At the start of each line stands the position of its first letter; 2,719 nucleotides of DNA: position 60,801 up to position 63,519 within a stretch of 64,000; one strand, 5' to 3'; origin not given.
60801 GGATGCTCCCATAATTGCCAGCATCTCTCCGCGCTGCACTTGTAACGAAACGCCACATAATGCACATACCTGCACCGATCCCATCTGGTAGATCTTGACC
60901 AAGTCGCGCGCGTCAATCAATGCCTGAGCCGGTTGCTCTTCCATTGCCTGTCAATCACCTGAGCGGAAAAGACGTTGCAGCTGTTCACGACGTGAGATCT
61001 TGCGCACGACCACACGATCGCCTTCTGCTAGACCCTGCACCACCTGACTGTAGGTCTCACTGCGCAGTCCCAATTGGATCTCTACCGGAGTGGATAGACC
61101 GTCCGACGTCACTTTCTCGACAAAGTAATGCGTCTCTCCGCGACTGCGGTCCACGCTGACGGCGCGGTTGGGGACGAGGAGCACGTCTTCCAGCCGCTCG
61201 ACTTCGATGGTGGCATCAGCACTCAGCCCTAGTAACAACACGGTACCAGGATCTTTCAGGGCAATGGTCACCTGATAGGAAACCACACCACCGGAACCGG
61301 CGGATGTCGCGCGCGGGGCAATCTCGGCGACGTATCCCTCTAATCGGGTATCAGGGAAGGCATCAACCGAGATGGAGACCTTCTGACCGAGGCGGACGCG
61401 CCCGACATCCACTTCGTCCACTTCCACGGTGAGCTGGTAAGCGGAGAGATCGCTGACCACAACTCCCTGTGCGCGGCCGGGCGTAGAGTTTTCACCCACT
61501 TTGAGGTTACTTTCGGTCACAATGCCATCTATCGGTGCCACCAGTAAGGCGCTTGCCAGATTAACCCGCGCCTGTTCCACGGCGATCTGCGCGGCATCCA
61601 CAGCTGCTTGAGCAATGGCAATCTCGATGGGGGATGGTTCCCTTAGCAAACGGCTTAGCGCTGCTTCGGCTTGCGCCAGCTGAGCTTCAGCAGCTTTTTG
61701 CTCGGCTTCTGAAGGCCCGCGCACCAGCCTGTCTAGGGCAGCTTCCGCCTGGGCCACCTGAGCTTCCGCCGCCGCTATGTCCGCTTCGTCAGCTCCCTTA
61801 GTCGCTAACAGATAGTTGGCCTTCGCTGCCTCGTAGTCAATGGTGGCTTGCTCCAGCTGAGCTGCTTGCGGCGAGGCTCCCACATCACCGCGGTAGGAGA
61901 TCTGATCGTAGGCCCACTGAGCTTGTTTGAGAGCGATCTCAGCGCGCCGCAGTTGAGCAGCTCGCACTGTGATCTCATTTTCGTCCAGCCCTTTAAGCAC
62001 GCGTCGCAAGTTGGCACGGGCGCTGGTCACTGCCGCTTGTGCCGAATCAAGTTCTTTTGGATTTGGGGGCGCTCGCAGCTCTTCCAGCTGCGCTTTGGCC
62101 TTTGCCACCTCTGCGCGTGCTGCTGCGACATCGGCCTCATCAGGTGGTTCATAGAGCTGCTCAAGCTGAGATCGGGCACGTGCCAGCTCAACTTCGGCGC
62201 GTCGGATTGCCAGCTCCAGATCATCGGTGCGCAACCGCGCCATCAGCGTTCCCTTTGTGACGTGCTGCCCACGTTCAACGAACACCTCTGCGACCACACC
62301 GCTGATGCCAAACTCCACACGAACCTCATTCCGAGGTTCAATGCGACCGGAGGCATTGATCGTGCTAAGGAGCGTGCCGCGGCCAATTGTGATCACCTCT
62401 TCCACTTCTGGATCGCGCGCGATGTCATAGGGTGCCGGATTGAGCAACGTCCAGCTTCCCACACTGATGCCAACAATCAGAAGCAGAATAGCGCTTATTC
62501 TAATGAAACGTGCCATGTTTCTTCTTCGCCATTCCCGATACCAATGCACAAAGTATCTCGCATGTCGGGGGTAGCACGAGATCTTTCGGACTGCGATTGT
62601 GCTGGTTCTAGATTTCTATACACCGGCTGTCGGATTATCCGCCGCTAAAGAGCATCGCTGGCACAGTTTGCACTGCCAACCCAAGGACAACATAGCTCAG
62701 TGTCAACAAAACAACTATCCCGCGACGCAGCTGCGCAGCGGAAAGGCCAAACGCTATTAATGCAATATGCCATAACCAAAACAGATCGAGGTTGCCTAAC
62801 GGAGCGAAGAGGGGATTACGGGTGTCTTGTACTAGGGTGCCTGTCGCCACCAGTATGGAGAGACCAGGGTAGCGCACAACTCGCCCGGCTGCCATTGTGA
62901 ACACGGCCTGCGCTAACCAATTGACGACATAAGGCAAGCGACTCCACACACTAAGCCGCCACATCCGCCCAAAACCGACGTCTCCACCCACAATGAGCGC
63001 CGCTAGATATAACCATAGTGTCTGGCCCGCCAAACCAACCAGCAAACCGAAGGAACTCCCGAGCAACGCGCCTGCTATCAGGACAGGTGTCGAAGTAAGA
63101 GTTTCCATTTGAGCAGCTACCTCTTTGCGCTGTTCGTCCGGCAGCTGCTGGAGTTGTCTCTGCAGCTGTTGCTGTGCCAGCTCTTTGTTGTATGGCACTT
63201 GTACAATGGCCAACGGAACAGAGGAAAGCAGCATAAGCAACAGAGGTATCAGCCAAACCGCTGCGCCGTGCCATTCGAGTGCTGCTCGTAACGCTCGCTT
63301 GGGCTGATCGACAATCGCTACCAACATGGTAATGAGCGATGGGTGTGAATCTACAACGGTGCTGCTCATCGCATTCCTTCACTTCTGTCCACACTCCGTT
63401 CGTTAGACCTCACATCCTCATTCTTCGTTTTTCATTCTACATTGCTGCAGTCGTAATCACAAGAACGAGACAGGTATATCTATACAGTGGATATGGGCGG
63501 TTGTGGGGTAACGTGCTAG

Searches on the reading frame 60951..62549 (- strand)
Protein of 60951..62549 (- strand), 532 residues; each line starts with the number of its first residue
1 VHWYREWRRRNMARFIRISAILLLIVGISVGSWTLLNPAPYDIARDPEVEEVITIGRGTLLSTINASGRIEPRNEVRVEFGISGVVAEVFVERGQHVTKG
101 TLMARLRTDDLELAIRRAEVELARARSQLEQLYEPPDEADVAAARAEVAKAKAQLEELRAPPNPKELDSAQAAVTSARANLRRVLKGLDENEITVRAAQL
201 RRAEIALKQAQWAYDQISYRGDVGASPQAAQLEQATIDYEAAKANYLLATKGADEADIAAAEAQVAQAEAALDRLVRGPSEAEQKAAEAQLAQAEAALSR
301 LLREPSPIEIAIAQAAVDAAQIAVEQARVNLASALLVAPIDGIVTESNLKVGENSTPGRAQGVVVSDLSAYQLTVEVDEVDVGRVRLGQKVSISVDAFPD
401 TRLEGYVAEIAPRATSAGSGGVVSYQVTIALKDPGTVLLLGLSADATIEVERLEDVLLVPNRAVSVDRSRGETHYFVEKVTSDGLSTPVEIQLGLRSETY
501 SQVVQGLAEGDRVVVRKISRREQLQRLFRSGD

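Call 39: search_protein_families(library=pfam, proteins=[window:60951-62549:-], max_evalue=0.001)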
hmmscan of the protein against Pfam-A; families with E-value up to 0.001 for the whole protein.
window:60951-62549:- (532 aa): 3 families
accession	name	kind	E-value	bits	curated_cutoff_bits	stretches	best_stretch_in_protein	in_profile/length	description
PF13437.12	HlyD_3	-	1.1e-15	58.7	22.2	1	336-438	2-103/106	HlyD family secretion protein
PF16576.10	HlyD_D23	-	1.7e-15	57.3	30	1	312-415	86-189/214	Barrel-sandwich domain of CusB or HlyD membrane-fusion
PF13533.13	Biotin_lipoyl_2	-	1.7e-06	28.2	29.8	1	77-106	2-31/32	Biotin-lipoyl like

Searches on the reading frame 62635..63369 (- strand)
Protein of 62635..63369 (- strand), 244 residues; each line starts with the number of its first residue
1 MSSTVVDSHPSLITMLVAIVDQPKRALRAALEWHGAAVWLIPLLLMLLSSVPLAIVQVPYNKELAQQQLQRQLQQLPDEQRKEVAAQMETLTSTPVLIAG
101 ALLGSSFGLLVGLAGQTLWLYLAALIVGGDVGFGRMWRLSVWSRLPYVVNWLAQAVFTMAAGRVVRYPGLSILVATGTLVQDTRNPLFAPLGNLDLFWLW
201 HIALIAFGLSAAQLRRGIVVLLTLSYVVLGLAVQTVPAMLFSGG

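Call 39: search_protein_families(library=pfam, proteins=[window:62635-63369:-], max_evalue=0.001)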
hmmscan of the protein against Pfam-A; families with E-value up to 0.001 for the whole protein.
window:62635-63369:- (244 aa): 1 family
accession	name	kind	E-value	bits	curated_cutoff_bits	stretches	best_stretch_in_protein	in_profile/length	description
PF04893.22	Yip1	-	9.3e-09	35.8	28.6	1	22-232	6-168/173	Yip1 domain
